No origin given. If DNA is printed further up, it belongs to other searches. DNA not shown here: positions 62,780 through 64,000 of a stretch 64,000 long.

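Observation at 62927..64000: PilO-like domain fused to a catalytically dead LytM domain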

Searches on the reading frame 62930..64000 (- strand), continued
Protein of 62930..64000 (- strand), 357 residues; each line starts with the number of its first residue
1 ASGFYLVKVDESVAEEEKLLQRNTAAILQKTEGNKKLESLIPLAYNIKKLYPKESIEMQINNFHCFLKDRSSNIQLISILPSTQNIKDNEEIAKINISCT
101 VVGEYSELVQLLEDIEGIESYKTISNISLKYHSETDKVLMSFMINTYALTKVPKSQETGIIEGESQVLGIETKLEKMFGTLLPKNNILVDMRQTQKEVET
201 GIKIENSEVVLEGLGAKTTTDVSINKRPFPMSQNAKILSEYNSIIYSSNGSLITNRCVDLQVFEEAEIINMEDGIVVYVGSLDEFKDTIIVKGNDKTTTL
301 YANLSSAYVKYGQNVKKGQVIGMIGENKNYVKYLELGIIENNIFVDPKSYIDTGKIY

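Call 73: search_solved_structures(query=A6, max_evalue=1)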
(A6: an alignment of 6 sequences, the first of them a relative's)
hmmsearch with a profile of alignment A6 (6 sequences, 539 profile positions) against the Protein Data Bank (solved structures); distinct sequences matched with E-value up to 1: 0.

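Call 79: find_related_loci(query=P0023, collection=viral_contigs, flank=5000)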
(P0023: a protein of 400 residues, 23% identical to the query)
Query P0023 (400 aa) in viral_contigs; peptide patterns used: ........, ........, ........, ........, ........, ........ (x = any residue, [..] = any of these).
4 stretches matched a pattern, but none encodes a relative of the query by tblastn (E <= 1e-3).

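Call 83: search_solved_structures(query=A7, max_evalue=1)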
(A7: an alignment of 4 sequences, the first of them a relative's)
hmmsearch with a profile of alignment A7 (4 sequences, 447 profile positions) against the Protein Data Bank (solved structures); distinct sequences matched with E-value up to 1: 3.
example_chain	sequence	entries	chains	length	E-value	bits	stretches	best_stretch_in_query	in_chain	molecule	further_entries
3jc8_Na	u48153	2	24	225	0.00046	22.2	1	267-412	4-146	PilN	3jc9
4jgo_A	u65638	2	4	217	0.11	14.4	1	363-415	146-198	Sporulation kinase D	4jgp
4jgq_A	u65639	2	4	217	0.11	14.4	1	363-415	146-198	Sporulation kinase D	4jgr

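Call 85: find_related_loci(query=A8, collection=metagenome_contigs, flank=6000)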
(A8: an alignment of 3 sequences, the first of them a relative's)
Query A8 (373 aa) in metagenome_contigs; peptide patterns used: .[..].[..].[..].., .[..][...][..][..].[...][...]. (x = any residue, [..] = any of these).
393 stretches matched a pattern; 1 encode a relative of the query (tblastn E <= 1e-3); 1 distinct loci.
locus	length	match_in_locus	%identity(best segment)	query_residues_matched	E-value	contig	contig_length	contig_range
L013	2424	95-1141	37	1-371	9e-77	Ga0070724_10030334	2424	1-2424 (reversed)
